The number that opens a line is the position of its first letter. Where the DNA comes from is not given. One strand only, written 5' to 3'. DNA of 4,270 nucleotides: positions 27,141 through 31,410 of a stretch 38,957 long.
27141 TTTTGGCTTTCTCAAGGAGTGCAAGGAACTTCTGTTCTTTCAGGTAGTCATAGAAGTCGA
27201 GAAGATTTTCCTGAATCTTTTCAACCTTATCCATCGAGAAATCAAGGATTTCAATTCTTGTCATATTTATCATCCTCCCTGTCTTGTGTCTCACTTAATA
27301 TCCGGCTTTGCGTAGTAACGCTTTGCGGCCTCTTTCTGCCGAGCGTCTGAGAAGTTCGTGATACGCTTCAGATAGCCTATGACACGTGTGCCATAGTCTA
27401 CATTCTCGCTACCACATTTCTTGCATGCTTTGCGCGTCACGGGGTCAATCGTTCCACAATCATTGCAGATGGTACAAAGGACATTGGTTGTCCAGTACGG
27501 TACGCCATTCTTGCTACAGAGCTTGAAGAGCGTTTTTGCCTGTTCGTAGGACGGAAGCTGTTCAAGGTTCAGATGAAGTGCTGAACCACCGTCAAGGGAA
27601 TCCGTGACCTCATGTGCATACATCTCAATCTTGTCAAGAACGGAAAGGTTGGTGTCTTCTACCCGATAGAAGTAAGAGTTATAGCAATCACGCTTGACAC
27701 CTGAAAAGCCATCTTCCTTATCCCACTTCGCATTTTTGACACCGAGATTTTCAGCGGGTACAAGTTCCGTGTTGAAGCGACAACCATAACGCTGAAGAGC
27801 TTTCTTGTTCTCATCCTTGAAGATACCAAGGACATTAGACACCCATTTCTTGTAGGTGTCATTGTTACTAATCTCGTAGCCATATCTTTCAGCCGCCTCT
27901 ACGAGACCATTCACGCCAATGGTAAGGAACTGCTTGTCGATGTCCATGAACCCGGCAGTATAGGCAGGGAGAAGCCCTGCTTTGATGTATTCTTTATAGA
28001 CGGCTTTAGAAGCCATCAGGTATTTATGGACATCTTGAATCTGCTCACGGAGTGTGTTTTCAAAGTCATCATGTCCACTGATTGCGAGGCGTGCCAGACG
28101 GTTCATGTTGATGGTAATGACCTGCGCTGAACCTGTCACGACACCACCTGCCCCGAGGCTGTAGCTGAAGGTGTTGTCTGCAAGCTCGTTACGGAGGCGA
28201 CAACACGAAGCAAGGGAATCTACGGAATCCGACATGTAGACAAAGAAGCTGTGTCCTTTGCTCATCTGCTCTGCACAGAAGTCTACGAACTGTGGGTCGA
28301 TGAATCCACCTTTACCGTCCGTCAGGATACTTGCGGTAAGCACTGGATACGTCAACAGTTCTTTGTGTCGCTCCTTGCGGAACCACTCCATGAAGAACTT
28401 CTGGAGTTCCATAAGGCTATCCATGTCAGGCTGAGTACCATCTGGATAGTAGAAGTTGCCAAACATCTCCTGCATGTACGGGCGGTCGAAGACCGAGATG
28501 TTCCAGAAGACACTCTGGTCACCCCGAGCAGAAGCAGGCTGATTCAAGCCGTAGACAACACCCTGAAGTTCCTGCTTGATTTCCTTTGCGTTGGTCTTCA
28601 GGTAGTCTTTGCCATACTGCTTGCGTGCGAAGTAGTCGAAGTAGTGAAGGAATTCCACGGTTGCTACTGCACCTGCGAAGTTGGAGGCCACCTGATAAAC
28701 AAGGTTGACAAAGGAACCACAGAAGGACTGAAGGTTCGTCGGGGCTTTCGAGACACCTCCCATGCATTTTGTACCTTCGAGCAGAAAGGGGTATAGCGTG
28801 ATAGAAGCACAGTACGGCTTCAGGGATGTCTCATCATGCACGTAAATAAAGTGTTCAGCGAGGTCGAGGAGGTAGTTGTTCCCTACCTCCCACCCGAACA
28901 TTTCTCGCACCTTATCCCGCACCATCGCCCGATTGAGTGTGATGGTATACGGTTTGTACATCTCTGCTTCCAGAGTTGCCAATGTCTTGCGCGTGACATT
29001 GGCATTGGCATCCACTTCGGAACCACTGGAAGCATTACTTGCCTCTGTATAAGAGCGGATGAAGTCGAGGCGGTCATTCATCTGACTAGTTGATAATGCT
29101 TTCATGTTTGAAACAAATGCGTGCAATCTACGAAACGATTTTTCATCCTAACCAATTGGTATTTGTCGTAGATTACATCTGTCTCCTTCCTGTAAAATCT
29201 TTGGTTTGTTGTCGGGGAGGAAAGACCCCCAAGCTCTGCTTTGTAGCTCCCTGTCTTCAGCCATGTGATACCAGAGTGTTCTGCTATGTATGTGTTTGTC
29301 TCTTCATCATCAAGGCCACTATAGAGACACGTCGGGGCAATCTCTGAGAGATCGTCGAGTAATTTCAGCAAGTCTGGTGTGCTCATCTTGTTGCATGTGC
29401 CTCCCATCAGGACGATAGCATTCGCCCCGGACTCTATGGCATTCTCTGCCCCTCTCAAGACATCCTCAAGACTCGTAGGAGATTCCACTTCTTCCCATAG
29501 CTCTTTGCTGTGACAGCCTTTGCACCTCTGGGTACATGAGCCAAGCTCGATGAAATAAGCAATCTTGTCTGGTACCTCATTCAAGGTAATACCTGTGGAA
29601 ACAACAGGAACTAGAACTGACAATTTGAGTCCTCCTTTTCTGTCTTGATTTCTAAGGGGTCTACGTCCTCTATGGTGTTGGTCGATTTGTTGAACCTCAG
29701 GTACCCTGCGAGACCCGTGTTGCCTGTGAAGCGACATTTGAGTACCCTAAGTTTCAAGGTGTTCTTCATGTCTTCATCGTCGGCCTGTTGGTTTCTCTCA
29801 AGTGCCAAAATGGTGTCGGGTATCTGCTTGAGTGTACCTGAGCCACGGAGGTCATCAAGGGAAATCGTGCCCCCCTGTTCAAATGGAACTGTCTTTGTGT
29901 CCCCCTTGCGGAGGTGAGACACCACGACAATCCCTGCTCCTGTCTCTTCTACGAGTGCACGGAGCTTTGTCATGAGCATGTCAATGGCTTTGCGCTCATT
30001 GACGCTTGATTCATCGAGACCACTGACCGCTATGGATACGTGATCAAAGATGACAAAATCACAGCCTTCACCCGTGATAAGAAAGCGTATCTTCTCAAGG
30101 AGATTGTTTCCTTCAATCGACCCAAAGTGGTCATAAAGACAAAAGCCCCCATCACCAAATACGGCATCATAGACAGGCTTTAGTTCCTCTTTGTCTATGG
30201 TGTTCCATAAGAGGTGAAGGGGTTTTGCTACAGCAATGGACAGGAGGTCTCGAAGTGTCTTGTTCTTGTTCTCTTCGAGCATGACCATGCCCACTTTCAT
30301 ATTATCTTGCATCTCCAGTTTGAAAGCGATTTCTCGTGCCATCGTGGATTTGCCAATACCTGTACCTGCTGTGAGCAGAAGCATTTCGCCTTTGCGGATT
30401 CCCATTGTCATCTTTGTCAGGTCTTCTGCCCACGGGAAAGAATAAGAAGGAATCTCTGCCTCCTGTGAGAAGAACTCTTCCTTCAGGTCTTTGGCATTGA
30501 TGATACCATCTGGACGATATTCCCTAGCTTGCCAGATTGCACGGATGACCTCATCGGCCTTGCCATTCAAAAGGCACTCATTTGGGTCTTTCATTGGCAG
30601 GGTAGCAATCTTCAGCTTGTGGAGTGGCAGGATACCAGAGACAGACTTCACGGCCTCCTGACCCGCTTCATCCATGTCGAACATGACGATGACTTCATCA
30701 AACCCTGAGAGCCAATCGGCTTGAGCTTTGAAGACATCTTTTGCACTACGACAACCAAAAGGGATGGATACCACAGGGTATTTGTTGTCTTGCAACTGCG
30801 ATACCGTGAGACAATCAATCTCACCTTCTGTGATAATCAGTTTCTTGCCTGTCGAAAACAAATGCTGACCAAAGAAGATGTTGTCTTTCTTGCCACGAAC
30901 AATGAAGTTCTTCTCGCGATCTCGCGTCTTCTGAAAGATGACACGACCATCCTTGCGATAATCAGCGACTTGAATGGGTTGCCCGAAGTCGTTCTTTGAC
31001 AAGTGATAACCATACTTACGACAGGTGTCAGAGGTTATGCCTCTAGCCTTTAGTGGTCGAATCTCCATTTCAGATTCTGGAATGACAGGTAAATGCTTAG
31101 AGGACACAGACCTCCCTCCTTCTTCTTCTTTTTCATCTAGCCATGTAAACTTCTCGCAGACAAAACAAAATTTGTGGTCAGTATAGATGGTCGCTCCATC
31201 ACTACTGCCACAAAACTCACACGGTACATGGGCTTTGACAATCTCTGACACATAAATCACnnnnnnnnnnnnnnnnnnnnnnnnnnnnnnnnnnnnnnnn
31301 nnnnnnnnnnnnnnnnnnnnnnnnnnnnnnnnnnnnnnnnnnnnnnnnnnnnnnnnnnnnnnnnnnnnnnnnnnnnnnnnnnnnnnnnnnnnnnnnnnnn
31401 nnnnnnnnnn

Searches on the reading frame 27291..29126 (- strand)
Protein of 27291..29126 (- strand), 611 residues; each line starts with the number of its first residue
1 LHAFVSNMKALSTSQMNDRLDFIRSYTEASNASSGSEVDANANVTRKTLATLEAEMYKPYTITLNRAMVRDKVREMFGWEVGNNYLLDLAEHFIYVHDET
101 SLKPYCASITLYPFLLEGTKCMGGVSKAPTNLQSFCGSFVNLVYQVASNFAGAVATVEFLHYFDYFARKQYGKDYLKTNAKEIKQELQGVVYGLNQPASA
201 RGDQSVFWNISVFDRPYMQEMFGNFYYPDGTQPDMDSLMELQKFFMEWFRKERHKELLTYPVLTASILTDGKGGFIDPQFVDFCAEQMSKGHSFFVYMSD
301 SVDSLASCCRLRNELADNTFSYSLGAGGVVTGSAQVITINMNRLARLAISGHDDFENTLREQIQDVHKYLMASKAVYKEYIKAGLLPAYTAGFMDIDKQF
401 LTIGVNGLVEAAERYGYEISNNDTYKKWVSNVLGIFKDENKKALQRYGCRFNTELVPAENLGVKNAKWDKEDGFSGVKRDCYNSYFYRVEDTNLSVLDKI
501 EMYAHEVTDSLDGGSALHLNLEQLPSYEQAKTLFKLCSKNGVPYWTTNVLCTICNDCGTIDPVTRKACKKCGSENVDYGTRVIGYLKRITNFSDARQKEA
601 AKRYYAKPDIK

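Call 17: search_protein_families(library=phrogs, proteins=[window:27291-29126:-], max_evalue=0.00001)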
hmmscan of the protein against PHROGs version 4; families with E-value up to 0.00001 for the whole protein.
window:27291-29126:- (611 aa): 3 families
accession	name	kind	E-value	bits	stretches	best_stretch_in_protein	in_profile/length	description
phrog_25611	-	DNA, RNA and nucleotide metabolism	4.8e-120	403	3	11-325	32-350/978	anaerobic ribonucleoside reductase large subunit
phrog_487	-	moron, auxiliary metabolic gene and host takeover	5.2e-26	92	1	335-604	416-710/718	NrdD-like anaerobic ribonucleotide reductase large subunit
phrog_4218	-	DNA, RNA and nucleotide metabolism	2.3e-12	47.6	1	336-603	37-329/333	anaerobic ribonucleoside reductase large subunit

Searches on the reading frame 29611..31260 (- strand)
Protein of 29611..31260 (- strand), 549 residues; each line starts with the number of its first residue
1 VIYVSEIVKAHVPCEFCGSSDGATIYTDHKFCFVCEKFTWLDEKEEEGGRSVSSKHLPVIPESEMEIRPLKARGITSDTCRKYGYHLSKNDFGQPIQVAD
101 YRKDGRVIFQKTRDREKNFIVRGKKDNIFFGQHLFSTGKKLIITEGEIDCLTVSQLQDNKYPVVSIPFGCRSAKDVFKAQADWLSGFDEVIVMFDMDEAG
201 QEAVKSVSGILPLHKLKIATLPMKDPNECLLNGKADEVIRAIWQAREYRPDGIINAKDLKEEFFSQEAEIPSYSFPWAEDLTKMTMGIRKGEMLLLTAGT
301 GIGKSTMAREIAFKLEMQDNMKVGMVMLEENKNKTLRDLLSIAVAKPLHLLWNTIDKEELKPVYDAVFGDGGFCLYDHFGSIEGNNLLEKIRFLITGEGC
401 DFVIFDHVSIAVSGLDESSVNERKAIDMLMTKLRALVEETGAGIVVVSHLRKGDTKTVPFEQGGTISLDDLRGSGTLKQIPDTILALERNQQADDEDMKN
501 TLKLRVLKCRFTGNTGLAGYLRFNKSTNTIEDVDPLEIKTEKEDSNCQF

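Call 17: search_protein_families(library=phrogs, proteins=[window:29611-31260:-], max_evalue=0.00001)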
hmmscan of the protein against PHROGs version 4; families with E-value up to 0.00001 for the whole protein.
window:29611-31260:- (549 aa): 8 families
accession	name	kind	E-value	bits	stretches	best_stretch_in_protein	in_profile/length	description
phrog_239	-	DNA, RNA and nucleotide metabolism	1.2e-175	587.7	1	9-541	40-607/801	DNA primase/helicase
phrog_19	-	DNA, RNA and nucleotide metabolism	5.7e-30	105.7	1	257-540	316-588/621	DnaB-like replicative helicase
phrog_47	-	DNA, RNA and nucleotide metabolism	1e-19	71.6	1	64-248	148-340/947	DNA primase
phrog_243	-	DNA, RNA and nucleotide metabolism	5.4e-17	62.6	1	266-533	14-268/273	DnaB-like replicative helicase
phrog_5482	-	unknown function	2.7e-10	40.5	1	272-504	31-269/341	-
phrog_849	-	DNA, RNA and nucleotide metabolism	1.2e-07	32.1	1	70-245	153-342/435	DNA primase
phrog_906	-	DNA, RNA and nucleotide metabolism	4.6e-07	30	1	385-499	610-708/872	DNA polymerase/primase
phrog_3123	-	unknown function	3.5e-06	26.9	1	389-505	447-554/583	-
